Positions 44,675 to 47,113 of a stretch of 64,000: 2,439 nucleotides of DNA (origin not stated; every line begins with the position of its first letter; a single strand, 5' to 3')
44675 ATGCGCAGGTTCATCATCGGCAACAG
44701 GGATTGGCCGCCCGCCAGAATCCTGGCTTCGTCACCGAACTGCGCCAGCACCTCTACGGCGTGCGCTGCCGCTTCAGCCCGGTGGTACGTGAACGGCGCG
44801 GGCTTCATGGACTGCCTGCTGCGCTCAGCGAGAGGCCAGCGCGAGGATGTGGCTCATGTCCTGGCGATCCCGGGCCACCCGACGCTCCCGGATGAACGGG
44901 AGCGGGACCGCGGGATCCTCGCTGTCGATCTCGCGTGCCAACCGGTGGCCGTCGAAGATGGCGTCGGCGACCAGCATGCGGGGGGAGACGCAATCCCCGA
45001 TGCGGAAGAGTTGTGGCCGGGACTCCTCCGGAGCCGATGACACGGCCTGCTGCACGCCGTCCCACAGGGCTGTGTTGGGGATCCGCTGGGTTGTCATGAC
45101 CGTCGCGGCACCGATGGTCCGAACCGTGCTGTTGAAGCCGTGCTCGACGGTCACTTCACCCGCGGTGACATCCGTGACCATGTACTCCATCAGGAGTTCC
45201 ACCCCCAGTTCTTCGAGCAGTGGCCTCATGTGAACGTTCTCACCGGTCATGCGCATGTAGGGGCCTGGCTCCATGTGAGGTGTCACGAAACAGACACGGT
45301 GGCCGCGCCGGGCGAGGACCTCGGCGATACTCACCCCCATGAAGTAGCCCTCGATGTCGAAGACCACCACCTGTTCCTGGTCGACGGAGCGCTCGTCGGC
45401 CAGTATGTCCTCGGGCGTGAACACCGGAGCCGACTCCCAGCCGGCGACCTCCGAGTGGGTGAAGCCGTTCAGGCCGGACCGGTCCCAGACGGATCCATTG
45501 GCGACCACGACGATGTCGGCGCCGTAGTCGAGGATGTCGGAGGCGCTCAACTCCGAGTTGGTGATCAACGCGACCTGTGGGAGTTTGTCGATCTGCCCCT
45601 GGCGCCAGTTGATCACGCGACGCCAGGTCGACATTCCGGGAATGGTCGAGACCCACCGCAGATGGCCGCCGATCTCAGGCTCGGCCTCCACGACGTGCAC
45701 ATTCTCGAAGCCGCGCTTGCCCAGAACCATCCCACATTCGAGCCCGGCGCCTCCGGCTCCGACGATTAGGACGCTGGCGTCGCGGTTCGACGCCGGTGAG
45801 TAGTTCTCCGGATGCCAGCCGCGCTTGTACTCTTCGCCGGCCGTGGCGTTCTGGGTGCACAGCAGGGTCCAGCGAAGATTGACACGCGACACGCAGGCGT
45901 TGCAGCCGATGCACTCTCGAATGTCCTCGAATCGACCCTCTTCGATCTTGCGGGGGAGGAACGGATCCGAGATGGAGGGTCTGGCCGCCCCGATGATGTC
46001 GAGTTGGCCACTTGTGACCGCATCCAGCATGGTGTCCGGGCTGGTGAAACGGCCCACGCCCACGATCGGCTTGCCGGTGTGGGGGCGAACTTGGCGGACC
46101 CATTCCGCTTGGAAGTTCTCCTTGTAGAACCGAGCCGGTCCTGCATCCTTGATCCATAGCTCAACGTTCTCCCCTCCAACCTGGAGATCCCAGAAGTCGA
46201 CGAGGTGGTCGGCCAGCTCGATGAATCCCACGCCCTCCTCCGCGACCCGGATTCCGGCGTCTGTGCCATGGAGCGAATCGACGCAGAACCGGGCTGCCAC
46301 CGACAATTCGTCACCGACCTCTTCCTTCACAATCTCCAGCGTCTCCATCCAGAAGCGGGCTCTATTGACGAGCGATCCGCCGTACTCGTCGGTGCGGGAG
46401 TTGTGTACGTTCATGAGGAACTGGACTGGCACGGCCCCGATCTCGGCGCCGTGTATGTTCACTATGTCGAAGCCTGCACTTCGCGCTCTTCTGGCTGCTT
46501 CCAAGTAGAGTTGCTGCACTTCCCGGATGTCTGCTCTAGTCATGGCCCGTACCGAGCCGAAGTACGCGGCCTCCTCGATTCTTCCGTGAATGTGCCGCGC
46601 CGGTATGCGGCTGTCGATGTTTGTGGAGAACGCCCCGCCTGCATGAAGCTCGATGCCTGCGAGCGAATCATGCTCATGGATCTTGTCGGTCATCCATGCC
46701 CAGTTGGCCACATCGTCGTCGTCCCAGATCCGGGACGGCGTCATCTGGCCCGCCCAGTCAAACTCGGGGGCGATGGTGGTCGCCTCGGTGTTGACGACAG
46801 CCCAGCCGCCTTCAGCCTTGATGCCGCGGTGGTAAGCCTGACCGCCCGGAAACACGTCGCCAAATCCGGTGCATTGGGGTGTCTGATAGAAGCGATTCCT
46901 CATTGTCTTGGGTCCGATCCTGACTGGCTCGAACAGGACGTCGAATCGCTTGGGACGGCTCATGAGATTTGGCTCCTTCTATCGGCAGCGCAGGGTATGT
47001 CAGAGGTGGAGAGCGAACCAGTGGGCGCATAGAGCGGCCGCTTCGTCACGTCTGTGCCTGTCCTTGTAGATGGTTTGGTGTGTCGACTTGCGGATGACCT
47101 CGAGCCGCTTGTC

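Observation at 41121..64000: Two divergent long operons, each with a TMADH-family flavoprotein followed by an FAD/2Fe-2S/Mo hydroxylase, and no regulator gene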

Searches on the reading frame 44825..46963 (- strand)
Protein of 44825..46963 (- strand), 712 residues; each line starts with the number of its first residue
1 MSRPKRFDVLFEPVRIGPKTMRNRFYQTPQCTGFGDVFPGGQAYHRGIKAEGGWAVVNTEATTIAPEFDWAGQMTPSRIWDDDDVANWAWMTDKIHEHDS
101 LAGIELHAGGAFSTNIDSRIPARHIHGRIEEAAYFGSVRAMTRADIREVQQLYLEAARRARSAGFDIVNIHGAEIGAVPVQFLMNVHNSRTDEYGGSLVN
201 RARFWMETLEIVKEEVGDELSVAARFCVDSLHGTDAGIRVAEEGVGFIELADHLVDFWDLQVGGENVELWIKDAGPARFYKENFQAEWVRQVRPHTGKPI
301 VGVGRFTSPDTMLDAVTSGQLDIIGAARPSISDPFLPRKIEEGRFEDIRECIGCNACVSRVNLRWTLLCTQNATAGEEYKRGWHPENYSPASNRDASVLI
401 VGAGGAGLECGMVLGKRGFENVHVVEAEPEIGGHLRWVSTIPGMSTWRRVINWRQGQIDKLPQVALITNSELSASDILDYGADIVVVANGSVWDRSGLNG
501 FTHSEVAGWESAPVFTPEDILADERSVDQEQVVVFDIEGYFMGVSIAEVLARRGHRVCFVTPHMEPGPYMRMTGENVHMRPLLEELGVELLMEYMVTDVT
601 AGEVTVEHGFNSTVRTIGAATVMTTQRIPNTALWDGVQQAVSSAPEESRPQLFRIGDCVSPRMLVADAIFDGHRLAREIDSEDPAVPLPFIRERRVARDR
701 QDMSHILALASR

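Call 4: search_protein_families(library=pfam, proteins=[window:44825-46963:-])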
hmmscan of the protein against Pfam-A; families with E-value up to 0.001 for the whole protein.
window:44825-46963:- (712 aa): 9 families
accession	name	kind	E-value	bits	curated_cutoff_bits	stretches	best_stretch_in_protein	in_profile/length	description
PF00724.26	Oxidored_FMN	-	7.8e-70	236.3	27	1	10-344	2-339/342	NADH:flavin oxidoreductase / NADH oxidase family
PF07992.20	Pyr_redox_2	-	7.3e-12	45.7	26.1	1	470-669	88-288/291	Pyridine nucleotide-disulphide oxidoreductase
PF22620.2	OYE-like_second_a-b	-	5.5e-11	43.1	25.5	1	516-606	2-90/128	OYE-like second alpha/beta domain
PF00070.33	Pyr_redox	-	1.8e-07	32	22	0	397-432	1-35/82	Pyridine nucleotide-disulphide oxidoreductase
PF00890.30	FAD_binding_2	-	2.3e-06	27.5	20.4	1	398-437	2-40/414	FAD binding domain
PF13450.12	NAD_binding_8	-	6.5e-06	26.8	21.9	1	400-436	1-36/68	NAD(P)-binding Rossmann-like domain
PF01266.30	DAO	-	2e-05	24.7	27.9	0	398-434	2-37/353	FAD dependent oxidoreductase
PF01494.25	FAD_binding_3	-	8.2e-05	22.4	22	0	396-427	2-32/349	FAD binding domain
PF01946.23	Thi4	-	0.00087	19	26.2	0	396-434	18-56/235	Thi4 family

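Call 16: search_solved_structures(query=window:44825-46963:-, max_evalue=1e-10)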
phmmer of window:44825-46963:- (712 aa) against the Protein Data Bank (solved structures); distinct sequences matched with E-value up to 1e-10: 135 (the best 60 are shown).
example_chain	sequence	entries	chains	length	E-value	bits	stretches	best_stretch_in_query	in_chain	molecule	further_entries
1djn_A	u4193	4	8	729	3.8e-182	610.4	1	3-694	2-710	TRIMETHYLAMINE DEHYDROGENASE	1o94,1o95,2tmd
1djq_A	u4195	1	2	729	7.1e-181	606.1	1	3-694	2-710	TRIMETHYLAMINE DEHYDROGENASE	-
6de6_A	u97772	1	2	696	8e-141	473.7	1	3-693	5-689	Histamine dehydrogenase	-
3k30_A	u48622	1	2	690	2.8e-136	458.7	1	7-693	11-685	Histamine dehydrogenase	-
6l6j_A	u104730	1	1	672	8e-135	453.9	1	3-675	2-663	Oxidored_FMN domain-containing protein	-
6qkg_A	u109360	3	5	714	3.7e-47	164.1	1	135-679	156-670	NCR A | NCR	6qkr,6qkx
1ps9_A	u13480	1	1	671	2.9e-33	118.2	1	8-509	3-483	2,4-dienoyl-CoA reductase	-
5cpl_A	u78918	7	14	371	1.4e-26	96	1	9-335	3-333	Xenobiotic reductase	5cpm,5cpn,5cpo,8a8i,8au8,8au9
8auh_A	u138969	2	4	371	1.4e-26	96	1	9-335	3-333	NADH:flavin oxidoreductase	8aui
5n6q_A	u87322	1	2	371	1.4e-26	96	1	9-335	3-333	NADH:flavin oxidoreductase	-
8auf_A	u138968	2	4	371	1.5e-26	96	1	9-335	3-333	NADH:flavin oxidoreductase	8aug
4uth_A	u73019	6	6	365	8.1e-26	93.6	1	8-335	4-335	NADH:flavin oxidoreductase | XENOBIOTIC REDUCTASE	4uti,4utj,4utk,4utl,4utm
3n14_A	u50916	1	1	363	9.9e-26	93.3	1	9-335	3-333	Xenobiotic reductase A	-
3l5l_A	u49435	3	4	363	9.9e-26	93.3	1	9-335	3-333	Xenobiotic reductase A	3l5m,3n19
2h8z_A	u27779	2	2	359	1.3e-25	92.8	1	9-335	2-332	Xenobiotic reductase A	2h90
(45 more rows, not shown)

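Call 19: find_homologous_proteins(query=window:44825-46963:-, max_evalue=1e-50)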
Query window:44825-46963:- (712 aa): 7999 proteins with E <= 1e-50 among 8000 candidates; the best 120 are listed.
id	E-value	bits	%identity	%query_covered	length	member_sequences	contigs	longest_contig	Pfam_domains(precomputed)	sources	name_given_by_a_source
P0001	0.0e+0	1535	92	100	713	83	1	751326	PF01266.31,PF00724.27,PF13450.13,PF00890.31,PF07992.21,PF00070.34,PF22620.3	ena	-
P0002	0.0e+0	1401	82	100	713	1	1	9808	PF00724.27,PF13450.13,PF00890.31,PF07992.21,PF00070.34,PF22620.3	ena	-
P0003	0.0e+0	1249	74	99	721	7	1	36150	PF01266.31,PF00724.27,PF13450.13,PF07992.21,PF00070.34,PF22620.3,PF13738.13,PF03486.21,PF01494.26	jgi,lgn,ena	jgi:dimethylamine/trimethylamine dehydrogenase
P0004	0.0e+0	1158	70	98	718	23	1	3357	PF00724.27,PF13450.13,PF07992.21,PF00070.34,PF22620.3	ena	-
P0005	0.0e+0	1097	77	89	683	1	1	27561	PF01266.31,PF00724.27,PF13450.13,PF00890.31,PF07992.21,PF00070.34,PF22620.3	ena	-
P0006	0.0e+0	1070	66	98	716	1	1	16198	PF01266.31,PF00724.27,PF13450.13,PF00890.31,PF07992.21,PF00070.34,PF22620.3,PF12831.14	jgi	jgi:dimethylamine/trimethylamine dehydrogenase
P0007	0.0e+0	1067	65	98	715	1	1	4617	PF01266.31,PF00724.27,PF13450.13,PF00890.31,PF07992.21,PF00070.34,PF22620.3,PF03486.21,PF01494.26,PF12831.14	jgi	jgi:dimethylamine/trimethylamine dehydrogenase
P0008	0.0e+0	1059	65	98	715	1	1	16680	PF00724.27,PF13450.13,PF00890.31,PF07992.21,PF00070.34,PF22620.3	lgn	-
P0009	0.0e+0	1054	64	98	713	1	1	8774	PF01266.31,PF00724.27,PF13450.13,PF00890.31,PF07992.21,PF00070.34,PF22620.3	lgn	-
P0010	0.0e+0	1050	63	98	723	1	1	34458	PF00724.27,PF13450.13,PF00890.31,PF07992.21,PF00070.34,PF22620.3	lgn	-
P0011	0.0e+0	1048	64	98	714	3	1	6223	PF01266.31,PF00724.27,PF13450.13,PF00890.31,PF07992.21,PF00070.34,PF22620.3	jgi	-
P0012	0.0e+0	1045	64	98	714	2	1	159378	PF00724.27,PF13450.13,PF07992.21,PF00070.34,PF22620.3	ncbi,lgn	-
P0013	0.0e+0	1033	64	98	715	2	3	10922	PF00724.27,PF13450.13,PF00890.31,PF07992.21,PF22620.3,PF03486.21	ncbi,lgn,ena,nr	ncbi:MAG TPA: NAD(P)-binding protein [Gaiellaceae bacterium]|nr:NAD(P)-binding protein [Gaiellaceae 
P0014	0.0e+0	1033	64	98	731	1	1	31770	PF01266.31,PF00724.27,PF13450.13,PF00890.31,PF07992.21,PF00070.34,PF22620.3,PF01494.26,PF12831.14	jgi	jgi:dimethylamine/trimethylamine dehydrogenase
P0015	0.0e+0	1031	63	98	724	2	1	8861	PF00724.27,PF13450.13,PF00890.31,PF07992.21,PF00070.34,PF22620.3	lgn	-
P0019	0.0e+0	1028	63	98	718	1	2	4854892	PF00724.27,PF13450.13,PF00890.31,PF07992.21,PF00070.34,PF22620.3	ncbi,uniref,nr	ncbi:NAD(P)-binding protein [Nocardioides cavernae]|uniref:NAD(P)-binding protein n=1 Tax=Nocardioid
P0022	0.0e+0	1024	64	98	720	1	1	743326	PF00724.27,PF13450.13,PF00890.31,PF07992.21,PF00070.34,PF22620.3,PF12831.14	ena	-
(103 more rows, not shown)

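Call 20: find_encoding_contigs(protein=P0001, flank=10000, max_places=3)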
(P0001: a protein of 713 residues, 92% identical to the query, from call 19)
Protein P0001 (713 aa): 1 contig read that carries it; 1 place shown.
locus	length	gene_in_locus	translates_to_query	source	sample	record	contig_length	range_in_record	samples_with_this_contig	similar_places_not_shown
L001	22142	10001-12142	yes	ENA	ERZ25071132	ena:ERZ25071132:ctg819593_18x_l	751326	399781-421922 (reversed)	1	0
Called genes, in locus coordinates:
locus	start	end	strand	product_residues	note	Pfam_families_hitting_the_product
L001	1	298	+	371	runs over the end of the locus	PF00005:ABC_tran, PF08402:TOBE_2 (faint)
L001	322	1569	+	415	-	PF13416:SBP_bac_8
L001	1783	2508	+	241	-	PF00528:BPD_transp_1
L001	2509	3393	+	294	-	PF00528:BPD_transp_1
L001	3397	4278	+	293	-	PF01522:Polysacc_deac_1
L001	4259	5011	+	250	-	PF00005:ABC_tran, PF13304:AAA_21 (faint), PF12399:BCA_ABC_TP_C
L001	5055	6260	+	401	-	PF13433:Peripla_BP_5, PF13458:Peripla_BP_6, PF01094:ANF_receptor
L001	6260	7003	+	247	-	PF00005:ABC_tran, PF13304:AAA_21 (faint)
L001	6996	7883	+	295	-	PF02653:BPD_transp_2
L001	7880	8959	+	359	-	PF02653:BPD_transp_2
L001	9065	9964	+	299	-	PF02129:Peptidase_S15, PF05448:AXE1 (faint), PF20434:BD-FAE, PF12146:Hydrolase_4 (faint), PF00326:Peptidase_S9 (faint)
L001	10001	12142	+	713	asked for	PF00724:Oxidored_FMN, PF00070:Pyr_redox (faint), PF00890:FAD_binding_2 (weak), PF01266:DAO (faint), PF07992:Pyr_redox_2, PF13450:NAD_binding_8 (weak), PF22620:OYE-like_second_a-b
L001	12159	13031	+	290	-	PF00941:FAD_binding_5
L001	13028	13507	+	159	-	PF00111:Fer2, PF01799:Fer2_2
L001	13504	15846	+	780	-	PF01315:Ald_Xan_dh_C, PF02738:MoCoBD_1, PF20256:MoCoBD_2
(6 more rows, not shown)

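Call 21: find_encoding_contigs(protein=P0019, flank=10000, max_places=3)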
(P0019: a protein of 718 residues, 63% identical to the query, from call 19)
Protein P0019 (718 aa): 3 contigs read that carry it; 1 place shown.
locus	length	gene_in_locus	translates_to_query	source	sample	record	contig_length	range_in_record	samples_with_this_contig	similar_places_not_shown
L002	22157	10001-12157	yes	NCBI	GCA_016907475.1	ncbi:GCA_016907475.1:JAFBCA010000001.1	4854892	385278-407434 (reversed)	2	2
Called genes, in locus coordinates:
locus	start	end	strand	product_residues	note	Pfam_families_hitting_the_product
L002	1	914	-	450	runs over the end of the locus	PF00364:Biotin_lipoyl, PF02817:E3_binding (weak), PF00198:2-oxoacid_dh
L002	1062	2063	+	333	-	PF00676:E1_dh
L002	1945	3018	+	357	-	PF02779:Transket_pyr, PF02780:Transketolase_C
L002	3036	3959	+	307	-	PF02129:Peptidase_S15, PF00561:Abhydrolase_1, PF12146:Hydrolase_4 (faint), PF12697:Abhydrolase_6, PF00326:Peptidase_S9 (faint)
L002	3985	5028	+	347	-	PF01408:GFO_IDH_MocA (weak), PF19328:DAP_DH_C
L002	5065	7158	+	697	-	PF05378:Hydant_A_N, PF01968:Hydantoinase_A, PF19278:Hydant_A_C (weak)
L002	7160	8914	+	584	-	PF02538:Hydantoinase_B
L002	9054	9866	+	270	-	PF09339:HTH_IclR, PF01614:IclR_C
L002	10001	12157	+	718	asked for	PF00724:Oxidored_FMN, PF00070:Pyr_redox (faint), PF00890:FAD_binding_2 (weak), PF13450:NAD_binding_8 (weak), PF07992:Pyr_redox_2 (weak), PF22620:OYE-like_second_a-b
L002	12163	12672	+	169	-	PF00111:Fer2, PF01799:Fer2_2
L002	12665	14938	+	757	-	PF01315:Ald_Xan_dh_C, PF02738:MoCoBD_1, PF20256:MoCoBD_2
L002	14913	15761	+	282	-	PF00941:FAD_binding_5, PF03450:CO_deh_flav_C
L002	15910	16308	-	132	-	PF00582:Usp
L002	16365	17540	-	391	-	PF07690:MFS_1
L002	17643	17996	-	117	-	PF00903:Glyoxalase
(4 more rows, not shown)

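Call 32: search_protein_families(library=ncbifam, proteins=[window:44825-46963:-], max_evalue=0.00001)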
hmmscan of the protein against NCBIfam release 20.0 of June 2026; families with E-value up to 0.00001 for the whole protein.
window:44825-46963:- (712 aa): 15 families
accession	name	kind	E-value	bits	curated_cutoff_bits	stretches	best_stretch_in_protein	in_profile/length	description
TIGR03997.1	mycofact_OYE_2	equivalog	6.7e-101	338.6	793.15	1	10-679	2-645/645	mycofactocin system FadH/OYE family oxidoreductase 2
NF045599.1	bili_reduct_long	exception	2.1e-66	224.5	750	1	10-679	1-641/641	bilirubin reductase, long form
NF041087.1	bile_acid_BaiCD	equivalog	2.2e-63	214.4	825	1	7-679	1-642/642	bile acid Fe-S flavoenzyme BaiCD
TIGR03996.1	mycofact_OYE_1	hypoth_equivalog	1.7e-46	159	627.9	1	43-674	38-631/633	mycofactocin system FadH/OYE family oxidoreductase 1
NF045592.1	bili_reduct_N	equivalog_domain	2.6e-43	148.6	425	1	10-371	2-362/363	bilirubin reductase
NF006101.0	PRK08255.1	equivalog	2e-29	102.3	1078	1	9-334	398-724/768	bifunctional salicylyl-CoA 5-hydroxylase/oxidoreductase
NF010047.0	PRK13523.1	equivalog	4.2e-28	98.3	431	1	10-343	5-323/339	NADPH dehydrogenase NamA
NF007899.0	PRK10605.1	subfamily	2.2e-21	76.5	403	1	9-341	5-338/365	N-ethylmaleimide reductase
NF009410.0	PRK12771.1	subfamily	2.4e-11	42.9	516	1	380-461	125-201/566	NAD(P)-binding protein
TIGR01318.1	gltD_gamma_fam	subfamily_domain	1.8e-07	30.1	482.95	1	378-454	125-197/467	glutamate synthase, small subunit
NF009408.0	PRK12769.1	equivalog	2.8e-07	29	1003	1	379-444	312-373/659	formate-dependent uric acid utilization protein AegA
NF040770.1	hetero_SS_HdrA2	exception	2.1e-06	26.1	1100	0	396-473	140-217/777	CoB-CoM heterodisulfide reductase HdrA2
TIGR01317.1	GOGAT_sm_gam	subfamily_domain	5.1e-06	25.6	447.7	0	378-495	127-242/485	glutamate synthase small subunit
TIGR01316.1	gltA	equivalog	6.4e-06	25.2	471.75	0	393-461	131-196/449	NADPH-dependent glutamate synthase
NF009451.0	PRK12809.1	equivalog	9e-06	24.2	1154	0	380-454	296-366/639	formate-dependent uric acid utilization protein YgfT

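Call 41: find_encoding_contigs(protein=P0022, flank=10000, max_places=1)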
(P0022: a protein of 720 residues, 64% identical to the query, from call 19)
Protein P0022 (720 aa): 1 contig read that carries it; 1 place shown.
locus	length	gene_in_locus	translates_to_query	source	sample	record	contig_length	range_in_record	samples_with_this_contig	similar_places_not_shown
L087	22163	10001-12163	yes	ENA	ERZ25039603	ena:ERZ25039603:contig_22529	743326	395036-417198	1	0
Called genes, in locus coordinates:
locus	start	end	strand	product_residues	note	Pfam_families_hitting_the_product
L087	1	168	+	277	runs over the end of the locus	PF13191:AAA_16, PF13401:AAA_22 (weak), PF00004:AAA, PF07724:AAA_2, PF07726:AAA_3 (faint), PF07728:AAA_5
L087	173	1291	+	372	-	PF05762:VWA_CoxE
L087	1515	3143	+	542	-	PF00496:SBP_bac_5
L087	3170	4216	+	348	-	PF19300:BPD_transp_1_N, PF00528:BPD_transp_1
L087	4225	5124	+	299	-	PF00528:BPD_transp_1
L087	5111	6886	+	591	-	PF13555:AAA_29 (faint), PF20720:nSTAND3 (faint), PF00005:ABC_tran, PF02463:SMC_N (faint), PF13191:AAA_16 (faint), PF13304:AAA_21 (faint), PF08352:oligo_HPY, PF00005:ABC_tran, +1 more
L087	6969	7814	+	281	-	PF09339:HTH_IclR, PF01614:IclR_C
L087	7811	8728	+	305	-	PF06500:FrsA-like, PF02129:Peptidase_S15, PF12146:Hydrolase_4 (weak), PF20434:BD-FAE, PF00561:Abhydrolase_1 (faint), PF00326:Peptidase_S9 (faint)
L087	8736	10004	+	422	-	PF00364:Biotin_lipoyl, PF02817:E3_binding, PF00198:2-oxoacid_dh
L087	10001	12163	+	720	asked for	PF00724:Oxidored_FMN, PF07992:Pyr_redox_2 (weak), PF00070:Pyr_redox (faint), PF00890:FAD_binding_2, PF07992:Pyr_redox_2, PF12831:FAD_oxidored (weak), PF13450:NAD_binding_8 (weak), PF22620:OYE-like_second_a-b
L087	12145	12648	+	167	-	PF00111:Fer2 (weak), PF01799:Fer2_2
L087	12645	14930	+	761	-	PF01315:Ald_Xan_dh_C, PF02738:MoCoBD_1, PF20256:MoCoBD_2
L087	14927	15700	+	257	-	PF00106:adh_short, PF08659:KR, PF13561:adh_short_C2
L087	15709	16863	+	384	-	PF02625:XdhC_CoxI, PF13478:XdhC_C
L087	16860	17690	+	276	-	PF00296:Bac_luciferase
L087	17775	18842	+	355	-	PF19328:DAP_DH_C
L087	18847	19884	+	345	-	PF00676:E1_dh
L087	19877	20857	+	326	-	PF02779:Transket_pyr, PF02780:Transketolase_C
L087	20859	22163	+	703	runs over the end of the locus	PF05378:Hydant_A_N, PF01968:Hydantoinase_A, PF19278:Hydant_A_C (faint)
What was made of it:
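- An XdhC cofactor-insertion chaperone accompanies the genes in L087 (call 41).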
